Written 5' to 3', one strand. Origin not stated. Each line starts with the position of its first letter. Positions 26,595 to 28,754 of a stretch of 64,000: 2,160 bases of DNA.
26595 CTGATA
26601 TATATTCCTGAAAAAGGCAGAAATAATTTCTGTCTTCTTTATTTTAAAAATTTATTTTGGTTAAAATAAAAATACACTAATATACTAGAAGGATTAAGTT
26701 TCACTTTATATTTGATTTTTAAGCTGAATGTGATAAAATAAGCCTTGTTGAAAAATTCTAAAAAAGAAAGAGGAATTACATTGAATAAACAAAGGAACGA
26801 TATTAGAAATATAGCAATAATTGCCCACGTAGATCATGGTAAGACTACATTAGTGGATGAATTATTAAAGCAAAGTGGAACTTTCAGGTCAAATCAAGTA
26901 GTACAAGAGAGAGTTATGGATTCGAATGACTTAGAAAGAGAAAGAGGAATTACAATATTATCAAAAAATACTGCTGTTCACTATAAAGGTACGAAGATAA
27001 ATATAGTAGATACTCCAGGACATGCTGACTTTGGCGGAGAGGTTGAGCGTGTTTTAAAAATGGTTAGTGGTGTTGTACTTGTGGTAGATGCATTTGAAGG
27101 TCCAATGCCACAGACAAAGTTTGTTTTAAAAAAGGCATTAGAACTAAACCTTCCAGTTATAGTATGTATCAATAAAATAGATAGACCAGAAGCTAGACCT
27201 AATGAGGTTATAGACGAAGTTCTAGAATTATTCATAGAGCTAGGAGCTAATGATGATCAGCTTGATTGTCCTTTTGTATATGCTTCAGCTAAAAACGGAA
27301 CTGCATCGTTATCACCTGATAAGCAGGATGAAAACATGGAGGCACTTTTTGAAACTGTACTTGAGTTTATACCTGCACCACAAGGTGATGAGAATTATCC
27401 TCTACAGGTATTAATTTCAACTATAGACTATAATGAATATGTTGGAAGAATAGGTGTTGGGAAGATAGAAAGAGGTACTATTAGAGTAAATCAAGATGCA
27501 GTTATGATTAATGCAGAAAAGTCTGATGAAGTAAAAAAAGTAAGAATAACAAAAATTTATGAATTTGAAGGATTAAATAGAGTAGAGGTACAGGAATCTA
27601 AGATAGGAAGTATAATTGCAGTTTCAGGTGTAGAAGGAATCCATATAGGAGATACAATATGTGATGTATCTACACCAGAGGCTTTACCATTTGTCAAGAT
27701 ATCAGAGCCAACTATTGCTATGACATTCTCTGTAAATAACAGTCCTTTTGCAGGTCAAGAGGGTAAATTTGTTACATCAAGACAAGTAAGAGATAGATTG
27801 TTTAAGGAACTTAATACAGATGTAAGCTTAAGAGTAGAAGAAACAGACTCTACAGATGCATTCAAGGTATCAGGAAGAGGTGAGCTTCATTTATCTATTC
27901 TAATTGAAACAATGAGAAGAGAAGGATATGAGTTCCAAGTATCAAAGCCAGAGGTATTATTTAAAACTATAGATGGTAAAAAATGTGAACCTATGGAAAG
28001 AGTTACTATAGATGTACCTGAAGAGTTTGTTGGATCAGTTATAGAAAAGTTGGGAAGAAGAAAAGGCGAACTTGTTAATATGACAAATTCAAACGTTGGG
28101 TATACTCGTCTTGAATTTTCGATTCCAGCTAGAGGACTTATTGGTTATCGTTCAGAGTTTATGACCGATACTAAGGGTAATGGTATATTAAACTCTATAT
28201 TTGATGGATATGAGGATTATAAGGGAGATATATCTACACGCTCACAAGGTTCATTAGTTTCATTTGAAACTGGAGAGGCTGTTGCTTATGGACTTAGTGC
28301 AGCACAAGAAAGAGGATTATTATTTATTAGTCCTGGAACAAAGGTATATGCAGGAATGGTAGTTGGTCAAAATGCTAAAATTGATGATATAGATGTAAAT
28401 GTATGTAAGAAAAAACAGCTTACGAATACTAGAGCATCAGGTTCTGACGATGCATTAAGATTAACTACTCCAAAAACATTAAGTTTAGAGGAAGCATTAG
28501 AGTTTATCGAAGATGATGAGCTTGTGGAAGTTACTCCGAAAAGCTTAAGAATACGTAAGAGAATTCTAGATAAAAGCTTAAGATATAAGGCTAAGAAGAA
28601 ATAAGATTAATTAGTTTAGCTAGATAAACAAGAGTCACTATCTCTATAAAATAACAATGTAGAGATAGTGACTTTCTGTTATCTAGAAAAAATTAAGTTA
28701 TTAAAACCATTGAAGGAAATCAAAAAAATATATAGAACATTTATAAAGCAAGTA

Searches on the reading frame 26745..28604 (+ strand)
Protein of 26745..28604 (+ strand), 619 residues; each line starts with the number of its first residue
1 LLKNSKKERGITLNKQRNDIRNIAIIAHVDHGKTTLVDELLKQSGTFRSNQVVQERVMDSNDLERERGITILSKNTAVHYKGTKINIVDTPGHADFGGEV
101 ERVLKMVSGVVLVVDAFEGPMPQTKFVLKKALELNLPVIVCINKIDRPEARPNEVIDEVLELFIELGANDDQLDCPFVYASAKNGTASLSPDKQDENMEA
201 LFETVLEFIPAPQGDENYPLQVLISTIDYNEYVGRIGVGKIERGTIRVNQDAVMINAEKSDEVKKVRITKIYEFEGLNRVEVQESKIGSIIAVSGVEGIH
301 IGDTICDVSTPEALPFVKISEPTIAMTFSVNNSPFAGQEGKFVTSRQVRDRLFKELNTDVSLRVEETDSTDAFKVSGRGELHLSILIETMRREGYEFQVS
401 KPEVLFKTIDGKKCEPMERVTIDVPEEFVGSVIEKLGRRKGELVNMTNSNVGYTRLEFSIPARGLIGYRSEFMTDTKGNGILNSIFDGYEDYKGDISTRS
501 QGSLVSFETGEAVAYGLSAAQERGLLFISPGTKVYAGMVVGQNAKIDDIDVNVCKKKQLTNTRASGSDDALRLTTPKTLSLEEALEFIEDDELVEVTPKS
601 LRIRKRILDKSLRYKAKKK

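Call 34: find_homologous_proteins(query=window:26745-28604:+)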
Query window:26745-28604:+ (619 aa): 8000 proteins with E <= 0.001 among 8000 candidates; the best 120 are listed.
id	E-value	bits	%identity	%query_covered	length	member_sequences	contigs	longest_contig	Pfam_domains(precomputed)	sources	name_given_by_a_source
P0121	0.0e+0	1330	100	98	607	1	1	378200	PF21018.3,PF01926.30,PF00679.31,PF14492.13,PF00009.34,PF03144.32,PF22042.3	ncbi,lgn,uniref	ncbi:translational GTPase TypA [Brassicibacter mesophilus]|uniref:translational GTPase TypA n=1 Tax=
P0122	0.0e+0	1315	99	98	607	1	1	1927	PF21018.3,PF01926.30,PF00679.31,PF14492.13,PF00009.34,PF03144.32,PF22042.3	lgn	-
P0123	0.0e+0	1315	99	98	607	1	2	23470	PF21018.3,PF01926.30,PF00679.31,PF14492.13,PF00009.34,PF03144.32,PF22042.3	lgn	-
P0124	0.0e+0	1224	90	98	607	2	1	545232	PF21018.3,PF01926.30,PF00679.31,PF14492.13,PF00009.34,PF03144.32,PF22042.3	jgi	-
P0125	0.0e+0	1135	83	98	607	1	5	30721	PF21018.3,PF01926.30,PF00679.31,PF14492.13,PF00009.34,PF03144.32,PF22042.3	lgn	-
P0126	0.0e+0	1134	84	98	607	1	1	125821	PF21018.3,PF01926.30,PF00679.31,PF14492.13,PF00009.34,PF03144.32,PF22042.3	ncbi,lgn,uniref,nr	ncbi:elongation factor 4 [Gottschalkia purinilytica]|uniref:Large ribosomal subunit assembly factor 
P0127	0.0e+0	1134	84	98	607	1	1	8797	PF21018.3,PF01926.30,PF00679.31,PF14492.13,PF00009.34,PF03144.32,PF22042.3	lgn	-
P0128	0.0e+0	1134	84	98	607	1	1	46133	PF21018.3,PF01926.30,PF00679.31,PF14492.13,PF00009.34,PF03144.32,PF22042.3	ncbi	-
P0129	0.0e+0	1130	84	98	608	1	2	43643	PF21018.3,PF01926.30,PF00679.31,PF14492.13,PF00009.34,PF03144.32,PF22042.3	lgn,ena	-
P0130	0.0e+0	1129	84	98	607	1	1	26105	PF21018.3,PF01926.30,PF00679.31,PF14492.13,PF00009.34,PF03144.32,PF22042.3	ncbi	-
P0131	0.0e+0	1128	83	98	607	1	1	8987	PF21018.3,PF01926.30,PF00679.31,PF14492.13,PF00009.34,PF03144.32,PF22042.3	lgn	-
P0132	0.0e+0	1126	83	97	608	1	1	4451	PF21018.3,PF01926.30,PF00679.31,PF14492.13,PF00009.34,PF03144.32,PF22042.3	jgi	-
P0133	0.0e+0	1125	82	99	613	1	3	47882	PF21018.3,PF01926.30,PF00679.31,PF14492.13,PF00009.34,PF03144.32,PF22042.3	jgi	-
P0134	0.0e+0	1123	83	97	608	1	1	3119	PF21018.3,PF01926.30,PF00679.31,PF14492.13,PF00009.34,PF03144.32,PF22042.3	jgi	-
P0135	0.0e+0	1123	82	99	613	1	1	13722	PF21018.3,PF01926.30,PF00679.31,PF14492.13,PF00009.34,PF03144.32,PF22042.3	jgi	-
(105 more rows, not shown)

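Call 35: find_encoding_contigs(protein=P0121, flank=10000, max_places=6)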
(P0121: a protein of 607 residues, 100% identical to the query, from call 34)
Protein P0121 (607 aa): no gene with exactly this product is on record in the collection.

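Call 36: find_encoding_contigs(protein=P0124, flank=10000, max_places=3)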
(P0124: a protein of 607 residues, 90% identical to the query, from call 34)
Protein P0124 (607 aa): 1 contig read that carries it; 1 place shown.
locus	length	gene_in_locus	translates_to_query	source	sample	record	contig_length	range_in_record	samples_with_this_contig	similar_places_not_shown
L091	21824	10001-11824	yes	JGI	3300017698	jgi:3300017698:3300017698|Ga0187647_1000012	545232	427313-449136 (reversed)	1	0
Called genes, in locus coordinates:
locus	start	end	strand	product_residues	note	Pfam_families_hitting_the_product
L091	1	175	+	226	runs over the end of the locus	PF02361:CbiQ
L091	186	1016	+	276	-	PF00005:ABC_tran, PF02463:SMC_N (faint), PF13175:AAA_15 (faint), PF13304:AAA_21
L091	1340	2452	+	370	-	PF01022:HTH_5 (weak), PF12840:HTH_20 (weak), PF13412:HTH_24, PF00196:GerE (weak)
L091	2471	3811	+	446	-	PF05977:MFS_3, PF07690:MFS_1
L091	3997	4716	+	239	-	-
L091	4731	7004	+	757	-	PF11369:DUF3160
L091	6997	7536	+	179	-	PF01613:Flavin_Reduct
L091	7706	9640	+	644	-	PF08497:Radical_SAM_N, PF04055:Radical_SAM (weak), PF11842:DUF3362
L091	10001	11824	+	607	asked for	PF00009:GTP_EFTU, PF01926:MMR_HSR1 (faint), PF22042:EF-G_D2, PF03144:GTP_EFTU_D2, PF14492:EFG_III (weak), PF00679:EFG_C, PF21018:BipA_C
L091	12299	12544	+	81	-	PF01257:2Fe-2S_thioredx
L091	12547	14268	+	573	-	PF00037:Fer4 (faint), PF12837:Fer4_6 (weak), PF12838:Fer4_7 (weak), PF13237:Fer4_10, PF02906:Fe_hyd_lg_C, PF04060:FeS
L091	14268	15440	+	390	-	PF07228:SpoIIE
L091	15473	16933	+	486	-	PF13237:Fer4_10, PF12838:Fer4_7, PF00037:Fer4, PF12838:Fer4_7, PF25160:LdpA_Fe-S-bd, PF00037:Fer4, PF12837:Fer4_6, PF02906:Fe_hyd_lg_C, +8 more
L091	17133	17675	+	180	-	PF02417:Chromate_transp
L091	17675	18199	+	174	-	PF02417:Chromate_transp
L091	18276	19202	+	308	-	-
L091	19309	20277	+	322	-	PF14257:DUF4349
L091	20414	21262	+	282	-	PF01063:Aminotran_4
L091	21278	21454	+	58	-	-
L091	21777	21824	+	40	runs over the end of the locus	-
